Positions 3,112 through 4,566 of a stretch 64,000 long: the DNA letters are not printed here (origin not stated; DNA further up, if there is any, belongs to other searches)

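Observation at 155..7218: Complete ADP-heptose pathway plus GT9 heptosyltransferase in a Gram-positive-type (actinobacterial-like) genome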

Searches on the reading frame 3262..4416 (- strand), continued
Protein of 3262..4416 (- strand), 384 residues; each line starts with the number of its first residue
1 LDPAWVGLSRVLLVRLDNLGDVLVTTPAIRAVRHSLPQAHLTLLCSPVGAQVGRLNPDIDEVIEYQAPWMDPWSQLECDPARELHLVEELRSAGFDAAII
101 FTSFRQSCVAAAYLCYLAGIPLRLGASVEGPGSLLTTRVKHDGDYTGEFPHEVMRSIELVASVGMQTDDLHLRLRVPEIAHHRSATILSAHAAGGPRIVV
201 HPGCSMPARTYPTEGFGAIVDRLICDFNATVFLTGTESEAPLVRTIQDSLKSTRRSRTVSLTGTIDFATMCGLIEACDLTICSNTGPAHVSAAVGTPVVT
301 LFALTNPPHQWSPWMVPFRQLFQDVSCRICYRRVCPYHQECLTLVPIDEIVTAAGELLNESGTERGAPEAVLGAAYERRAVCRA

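Call 23: search_solved_structures(query=window:3262-4416:-, max_evalue=0.01, show_alignments=2)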
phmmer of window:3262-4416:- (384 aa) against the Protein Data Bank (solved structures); distinct sequences matched with E-value up to 0.01: 5.
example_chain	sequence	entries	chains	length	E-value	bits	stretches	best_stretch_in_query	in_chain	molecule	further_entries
3tov_A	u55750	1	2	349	5.7e-16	61.7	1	9-316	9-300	Glycosyl transferase family 9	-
1psw_A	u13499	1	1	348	2.7e-07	33.2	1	11-308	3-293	ADP-HEPTOSE LPS HEPTOSYLTRANSFERASE II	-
6dfe_A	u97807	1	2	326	0.00061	22.1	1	10-307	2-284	ADP-heptose--LPS heptosyltransferase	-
2gt1_A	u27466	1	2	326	0.00061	22.1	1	10-307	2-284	Lipopolysaccharide heptosyltransferase-1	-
2h1f_A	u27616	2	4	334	0.00067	22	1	10-307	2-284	Lipopolysaccharide heptosyltransferase-1 | Lipopolysaccharide heptosyltransferase 1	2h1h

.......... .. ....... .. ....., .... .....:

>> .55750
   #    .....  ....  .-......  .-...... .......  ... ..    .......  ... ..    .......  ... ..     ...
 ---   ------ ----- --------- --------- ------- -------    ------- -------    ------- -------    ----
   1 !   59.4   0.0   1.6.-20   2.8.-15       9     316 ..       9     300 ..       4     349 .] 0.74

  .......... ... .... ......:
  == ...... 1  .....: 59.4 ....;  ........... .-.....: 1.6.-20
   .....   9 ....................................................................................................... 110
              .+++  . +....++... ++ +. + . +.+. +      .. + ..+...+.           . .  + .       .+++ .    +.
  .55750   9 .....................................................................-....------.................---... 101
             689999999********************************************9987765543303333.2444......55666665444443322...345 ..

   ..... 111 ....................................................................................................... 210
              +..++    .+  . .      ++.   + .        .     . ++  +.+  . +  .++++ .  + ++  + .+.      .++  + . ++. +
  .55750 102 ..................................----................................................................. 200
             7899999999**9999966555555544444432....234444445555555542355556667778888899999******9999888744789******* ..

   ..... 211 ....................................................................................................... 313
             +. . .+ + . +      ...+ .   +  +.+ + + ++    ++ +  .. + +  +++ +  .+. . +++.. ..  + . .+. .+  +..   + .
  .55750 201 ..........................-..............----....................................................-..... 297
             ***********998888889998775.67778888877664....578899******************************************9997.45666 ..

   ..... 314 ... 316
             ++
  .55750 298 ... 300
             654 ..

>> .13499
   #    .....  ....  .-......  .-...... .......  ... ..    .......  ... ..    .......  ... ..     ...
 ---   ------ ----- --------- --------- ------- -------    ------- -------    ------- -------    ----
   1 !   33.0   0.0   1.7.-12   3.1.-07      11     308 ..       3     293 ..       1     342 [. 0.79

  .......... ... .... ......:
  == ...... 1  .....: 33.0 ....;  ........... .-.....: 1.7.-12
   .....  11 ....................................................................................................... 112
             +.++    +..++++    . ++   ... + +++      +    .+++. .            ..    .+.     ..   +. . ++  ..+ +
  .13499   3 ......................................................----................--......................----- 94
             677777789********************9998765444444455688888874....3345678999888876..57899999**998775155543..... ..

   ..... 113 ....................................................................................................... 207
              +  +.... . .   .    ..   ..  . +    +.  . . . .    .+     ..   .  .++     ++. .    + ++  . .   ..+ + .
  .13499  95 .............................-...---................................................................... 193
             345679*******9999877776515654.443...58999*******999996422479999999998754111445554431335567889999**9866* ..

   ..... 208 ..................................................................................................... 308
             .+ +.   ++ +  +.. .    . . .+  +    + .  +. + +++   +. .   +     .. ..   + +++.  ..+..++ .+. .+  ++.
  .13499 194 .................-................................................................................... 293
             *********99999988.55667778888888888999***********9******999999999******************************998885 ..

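Call 35: search_protein_families(library=pfam, max_evalue=0.001, proteins=[L019:15561-16448:+, L019:11106-12236:+, L019:12233-13270:+, L019:19150-19677:+, L019:19670-20137:+, L019:5659-6951:+, L019:3446-4840:+, L058:15684-16589:+, L019:17209-18285:+, L019:18278-18988:+])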
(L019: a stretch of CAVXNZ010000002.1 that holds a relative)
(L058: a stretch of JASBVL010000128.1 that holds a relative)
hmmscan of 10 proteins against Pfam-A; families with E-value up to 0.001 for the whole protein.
L019:15561-16448:+ (295 aa): 1 family
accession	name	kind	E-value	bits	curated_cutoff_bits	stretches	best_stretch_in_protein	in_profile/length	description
PF00535.33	Glycos_transf_2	-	4.2e-10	40.3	23.3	1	6-119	2-108/168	Glycosyl transferase family 2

L019:11106-12236:+ (376 aa): 1 family
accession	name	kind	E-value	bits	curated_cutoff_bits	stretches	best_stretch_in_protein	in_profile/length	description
PF01075.23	Glyco_transf_9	-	3.8e-30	105.5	22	1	95-338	4-243/247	Glycosyltransferase family 9 (heptosyltransferase)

L019:12233-13270:+ (345 aa): 1 family
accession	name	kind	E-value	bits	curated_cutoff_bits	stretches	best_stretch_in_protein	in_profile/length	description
PF01075.23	Glyco_transf_9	-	3.8e-36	125.1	22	1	90-307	5-221/247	Glycosyltransferase family 9 (heptosyltransferase)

L019:19150-19677:+ (175 aa): 0 families

L019:19670-20137:+ (155 aa): 0 families

L019:5659-6951:+ (430 aa): 2 families
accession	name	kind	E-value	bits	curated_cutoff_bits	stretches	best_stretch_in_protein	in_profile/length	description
PF13556.12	HTH_30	-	2.3e-21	75.8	27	1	364-421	1-58/59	PucR C-terminal helix-turn-helix domain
PF17853.6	GGDEF_2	-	4.9e-18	65.9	24.5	1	161-316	4-115/116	GGDEF-like domain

L019:3446-4840:+ (464 aa): 1 family
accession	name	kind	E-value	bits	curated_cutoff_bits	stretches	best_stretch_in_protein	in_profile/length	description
PF01425.27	Amidase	-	3.8e-105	352.9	27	2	34-318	1-283/445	Amidase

L058:15684-16589:+ (301 aa): 2 families
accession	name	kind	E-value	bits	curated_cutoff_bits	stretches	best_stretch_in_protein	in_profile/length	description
PF00535.33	Glycos_transf_2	-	1.8e-12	48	23.3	1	6-125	2-114/168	Glycosyl transferase family 2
PF13641.12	Glyco_tranf_2_3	-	0.00042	20.8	27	1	5-146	4-132/230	Glycosyltransferase like family 2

L019:17209-18285:+ (358 aa): 2 families
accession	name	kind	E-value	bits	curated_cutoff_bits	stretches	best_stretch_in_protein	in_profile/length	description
PF00288.32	GHMP_kinases_N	-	4e-19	69.1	22.3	1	88-173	4-87/87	GHMP kinases N terminal domain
PF08544.19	GHMP_kinases_C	-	2.5e-10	41.1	21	1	247-325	2-81/85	GHMP kinases C terminal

L019:18278-18988:+ (236 aa): 2 families
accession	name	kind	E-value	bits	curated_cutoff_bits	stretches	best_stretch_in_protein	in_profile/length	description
PF13580.11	SIS_2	-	4.3e-18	66.1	27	1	33-163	9-138/138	SIS domain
PF01380.27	SIS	-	4.6e-11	43.1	25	1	118-185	43-110/131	SIS domain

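Call 48: predict_structure(alignment_id=A1)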
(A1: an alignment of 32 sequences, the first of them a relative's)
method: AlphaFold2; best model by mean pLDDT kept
length: 384 residues; sequences in the alignment: 32
mean_pLDDT: 80.9   pTM: 0.84
mean pLDDT of the five models: 80.9, 80.7, 80.3, 80.2, 79.9
residues with pLDDT >= 90: 184; 70-90: 107; 50-70: 54; < 50: 39
segments of 3 or more residues with pLDDT < 50: 128-143, 364-384
pLDDT, mean of each block of 10 residues (from residue 1): 86 88 89 96 93 96 88 79 94 94 67 91 62 43 52 80 88 93 96 90 76 89 96 93 94 93 95 97 85 91 61 74 61 61 85 94 47 35 33
secondary structure, 60 per line:
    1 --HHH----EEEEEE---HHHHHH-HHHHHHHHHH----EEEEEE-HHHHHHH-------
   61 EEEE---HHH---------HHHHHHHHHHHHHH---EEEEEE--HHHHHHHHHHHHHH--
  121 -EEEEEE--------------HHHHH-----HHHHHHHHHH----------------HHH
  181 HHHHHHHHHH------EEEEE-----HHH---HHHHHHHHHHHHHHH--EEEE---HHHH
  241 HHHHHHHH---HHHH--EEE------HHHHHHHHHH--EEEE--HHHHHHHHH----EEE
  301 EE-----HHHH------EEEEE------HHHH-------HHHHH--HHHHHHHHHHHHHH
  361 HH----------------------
elements in order: E10-15 H19-24 H26-35 E40-45 H47-53 E61-64 H80-93 E97-102 H105-118 E122-127 H142-146 H152-161 H178-190 E197-201 H213-227 E230-233 H237-248 H252-255 E258-260 H267-276 E279-282 H285-293 E298-302 H308-311 E318-322 H329-332 H340-344 H347-362

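Call 52: fold_search(model_id=the predicted structure, library=pdb)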
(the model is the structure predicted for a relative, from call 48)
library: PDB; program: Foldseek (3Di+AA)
matches with E <= 10: 1729; with E <= 0.001: 349
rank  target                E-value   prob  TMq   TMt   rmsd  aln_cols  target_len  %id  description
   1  3tov_A                3.3e-19  1.00  0.69  0.76   6.1       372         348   19  The crystal structure of the glycosyl transferase family 9 from Veillonella parvula DSM 2008 (released 2011-09-21)
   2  3tov_B                7.9e-19  1.00  0.70  0.77   4.9       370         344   19  The crystal structure of the glycosyl transferase family 9 from Veillonella parvula DSM 2008 (released 2011-09-21)
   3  1psw                  9.3e-18  1.00  0.67  0.77   4.7       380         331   19  Structure of E. coli ADP-heptose lps heptosyltransferase II (released 2003-07-08)
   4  2h1h_A                8.3e-13  1.00  0.63  0.73   6.1       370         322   18  E. coli heptosyltransferase WaaC with ADP-2-deoxy-2-fluoro heptose (released 2007-05-22)
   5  6dfe_B                9.2e-13  1.00  0.66  0.77   5.9       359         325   18  The structure of a ternary complex of E. coli WaaC (released 2018-09-05)
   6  2h1h_B                1.1e-12  1.00  0.62  0.75   6.1       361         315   17  E. coli heptosyltransferase WaaC with ADP-2-deoxy-2-fluoro heptose (released 2007-05-22)
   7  2h1f_A                4.8e-12  1.00  0.63  0.74   6.1       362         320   17  E. coli heptosyltransferase WaaC with ADP (released 2007-05-22)
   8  2gt1_A                7.4e-12  1.00  0.64  0.75   6.1       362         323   18  E. coli heptosyltransferase WaaC. (released 2007-05-01)
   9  9grx_1                1.4e-11  1.00  0.58  0.55   7.6       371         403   14  NDH-PSI-LHCI supercomplex from S. oleracea (released 2025-02-12)
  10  2gt1_B                2.9e-11  1.00  0.62  0.77   5.7       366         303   16  E. coli heptosyltransferase WaaC. (released 2007-05-01)
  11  7wff_a                9.2e-10  1.00  0.58  0.65   7.8       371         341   14  Subcomplexes B,M and L in the Cylic electron transfer supercomplex NDH-PSI from Arabidopsis (released 2022-03-16)
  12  1v4v_A                1.0e-08  1.00  0.43  0.44  10.3       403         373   16  Crystal Structure Of UDP-N-Acetylglucosamine 2-Epimerase From Thermus Thermophilus HB8 (released 2003-12-02)
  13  8sxw_A                1.1e-08  1.00  0.45  0.47  10.8       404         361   13  X-ray crystal structure of UDP- 2,3-diacetamido-2,3-dideoxy-glucuronic acid-2-epimerase from Thermus thermophilus stra (released 2023-09-13)
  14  4xsu_A                1.3e-08  1.00  0.40  0.41  11.1       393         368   12  Crystal structure of Anabaena Alr3699/HepE in complex with UDP and glucose (released 2016-01-13)
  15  4xsu_B                1.5e-08  1.00  0.39  0.40  11.4       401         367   14  Crystal structure of Anabaena Alr3699/HepE in complex with UDP and glucose (released 2016-01-13)
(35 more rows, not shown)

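Call 61: search_protein_families(library=ncbifam, max_evalue=1e-10, proteins=[L019:11106-12236:+, L019:12233-13270:+, L019:15561-16448:+, L019:9998-11152:+])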
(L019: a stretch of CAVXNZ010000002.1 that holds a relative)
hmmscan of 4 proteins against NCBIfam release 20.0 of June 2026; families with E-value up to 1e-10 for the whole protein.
L019:11106-12236:+ (376 aa): 5 families
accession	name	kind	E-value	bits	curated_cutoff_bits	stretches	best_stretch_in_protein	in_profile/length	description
TIGR02195.1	heptsyl_trn_II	equivalog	2.4e-27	95.9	134.6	1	20-358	2-338/339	lipopolysaccharide heptosyltransferase II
TIGR02201.1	heptsyl_trn_III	equivalog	8.6e-26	90.8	170.2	1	20-317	2-299/344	putative lipopolysaccharide heptosyltransferase III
TIGR02193.1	heptsyl_trn_I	equivalog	1.4e-23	83.7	185.3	1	20-309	2-287/320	lipopolysaccharide heptosyltransferase I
NF007742.0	PRK10422.1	equivalog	2.2e-18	66.2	467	1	156-315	139-299/352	lipopolysaccharide core heptosyltransferase RfaQ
NF008162.0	PRK10916.1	equivalog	1.4e-12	47.4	569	1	20-306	3-290/348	ADP-heptose--LPS heptosyltransferase RfaF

L019:12233-13270:+ (345 aa): 5 families
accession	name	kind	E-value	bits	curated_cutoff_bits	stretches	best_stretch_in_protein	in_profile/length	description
TIGR02201.1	heptsyl_trn_III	equivalog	1.4e-25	90.1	170.2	1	14-318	1-308/344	putative lipopolysaccharide heptosyltransferase III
NF007742.0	PRK10422.1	equivalog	2e-25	89.3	467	1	12-306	5-299/352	lipopolysaccharide core heptosyltransferase RfaQ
TIGR02195.1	heptsyl_trn_II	equivalog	9e-25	87.5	134.6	1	154-314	137-300/339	lipopolysaccharide heptosyltransferase II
NF008162.0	PRK10916.1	equivalog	6.7e-21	74.8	569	1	159-315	148-306/348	ADP-heptose--LPS heptosyltransferase RfaF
TIGR02193.1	heptsyl_trn_I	equivalog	1.7e-20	73.5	185.3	1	14-310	1-296/320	lipopolysaccharide heptosyltransferase I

L019:15561-16448:+ (295 aa): 0 families

L019:9998-11152:+ (384 aa): 5 families
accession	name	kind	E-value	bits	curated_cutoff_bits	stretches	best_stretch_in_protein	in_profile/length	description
TIGR02195.1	heptsyl_trn_II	equivalog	2e-33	116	134.6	1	12-351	2-336/339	lipopolysaccharide heptosyltransferase II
TIGR02201.1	heptsyl_trn_III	equivalog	1.3e-29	103.4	170.2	1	11-317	1-305/344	putative lipopolysaccharide heptosyltransferase III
NF007742.0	PRK10422.1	equivalog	3.6e-27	95.1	467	1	8-356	4-346/352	lipopolysaccharide core heptosyltransferase RfaQ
TIGR02193.1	heptsyl_trn_I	equivalog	1e-23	84.1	185.3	1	11-314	1-298/320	lipopolysaccharide heptosyltransferase I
NF008162.0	PRK10916.1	equivalog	7.9e-17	61.5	569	1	11-302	2-292/348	ADP-heptose--LPS heptosyltransferase RfaF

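Call 65: predict_structure(alignment_id=A3)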
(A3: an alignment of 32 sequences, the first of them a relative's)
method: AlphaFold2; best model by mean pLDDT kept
length: 338 residues; sequences in the alignment: 32
mean_pLDDT: 84.7   pTM: 0.81
mean pLDDT of the five models: 84.7, 82.3, 82.2, 79.9, 78.1
residues with pLDDT >= 90: 168; 70-90: 123; 50-70: 34; < 50: 13
segments of 3 or more residues with pLDDT < 50: 326-338
pLDDT, mean of each block of 10 residues (from residue 1): 90 78 93 77 73 94 96 90 95 83 74 74 88 75 85 81 93 75 92 92 88 88 90 76 94 81 95 97 98 94 88 94 53 38
secondary structure, 60 per line:
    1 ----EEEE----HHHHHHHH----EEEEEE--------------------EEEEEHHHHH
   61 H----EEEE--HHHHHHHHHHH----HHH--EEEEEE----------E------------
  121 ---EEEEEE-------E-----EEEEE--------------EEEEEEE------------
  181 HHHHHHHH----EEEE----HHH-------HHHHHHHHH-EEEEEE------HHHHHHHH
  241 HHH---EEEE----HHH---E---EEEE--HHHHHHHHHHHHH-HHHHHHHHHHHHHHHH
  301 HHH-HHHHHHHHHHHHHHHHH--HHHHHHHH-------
elements in order: E5-8 H13-20 E25-30 E51-55 H56-61 E66-69 H72-82 E92-97 E124-129 E143-147 E162-168 H181-188 E193-196 H211-219 E221-226 H233-243 E247-250 E265-268 H271-283 H285-303 H305-321 H324-331

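Call 67: fold_search(model_id=the predicted structure, library=pdb)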
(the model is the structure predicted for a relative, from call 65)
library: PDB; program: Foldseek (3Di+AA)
matches with E <= 10: 1118; with E <= 0.001: 237
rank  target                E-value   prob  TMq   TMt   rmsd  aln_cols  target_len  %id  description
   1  7qsg_A                2.3e-12  1.00  0.65  0.59   5.5       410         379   18  Methylmannose polysaccharide mannosyltransferase from M. hassiacum (released 2023-01-25)
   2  2jjm_A                2.6e-12  1.00  0.64  0.61   5.9       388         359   15  Crystal Structure of a family GT4 glycosyltransferase from Bacillus anthracis ORF BA1558. (released 2008-08-05)
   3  3mbo_A                3.1e-12  1.00  0.65  0.60   5.5       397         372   15  Crystal Structure of the Glycosyltransferase BaBshA bound with UDP and L-malate (released 2010-09-29)
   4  3mbo_C                9.9e-12  1.00  0.67  0.61   5.4       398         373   16  Crystal Structure of the Glycosyltransferase BaBshA bound with UDP and L-malate (released 2010-09-29)
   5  6n1x                  1.0e-11  1.00  0.68  0.62   4.9       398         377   16  BshA from Staphylococcus aureus complexed with UDP and N-acetylglucosamine (released 2019-08-21)
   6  3mbo_D                1.0e-11  1.00  0.65  0.60   5.6       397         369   15  Crystal Structure of the Glycosyltransferase BaBshA bound with UDP and L-malate (released 2010-09-29)
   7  3mbo_E                1.7e-11  1.00  0.66  0.60   5.7       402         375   15  Crystal Structure of the Glycosyltransferase BaBshA bound with UDP and L-malate (released 2010-09-29)
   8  3mbo_B                1.8e-11  1.00  0.67  0.62   4.7       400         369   16  Crystal Structure of the Glycosyltransferase BaBshA bound with UDP and L-malate (released 2010-09-29)
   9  6kih_A                2.2e-11  1.00  0.64  0.56   7.0       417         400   15  Sucrose-phosphate synthase (tll1590) from Thermosynechococcus elongatus (released 2020-05-27)
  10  6d9t                  2.4e-11  1.00  0.68  0.62   4.7       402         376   15  BshA from Staphylococcus aureus complexed with UDP (released 2019-05-08)
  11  3mbo_F                2.4e-11  1.00  0.63  0.58   5.8       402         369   14  Crystal Structure of the Glycosyltransferase BaBshA bound with UDP and L-malate (released 2010-09-29)
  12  8dvz                  2.8e-11  1.00  0.59  0.54   6.8       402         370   15  Structure of the Campylobacter concisus glycosyltransferase PglA R282V variant (released 2024-01-17)
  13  3oka_A                4.0e-11  1.00  0.62  0.56   6.3       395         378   17  Crystal structure of Corynebacterium glutamicum PimB' in complex with GDP-Man (triclinic crystal form) (released 2010-09-15)
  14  7fga_B                8.0e-11  1.00  0.62  0.61   5.7       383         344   14  Alpha-1,2-glucosyltransferase_UDP_sucrose_tll1591 (released 2022-06-01)
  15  8dqd                  1.2e-10  1.00  0.62  0.57   5.6       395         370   14  Structure of the Campylobacter concisus glycosyltransferase PglA (released 2024-01-17)
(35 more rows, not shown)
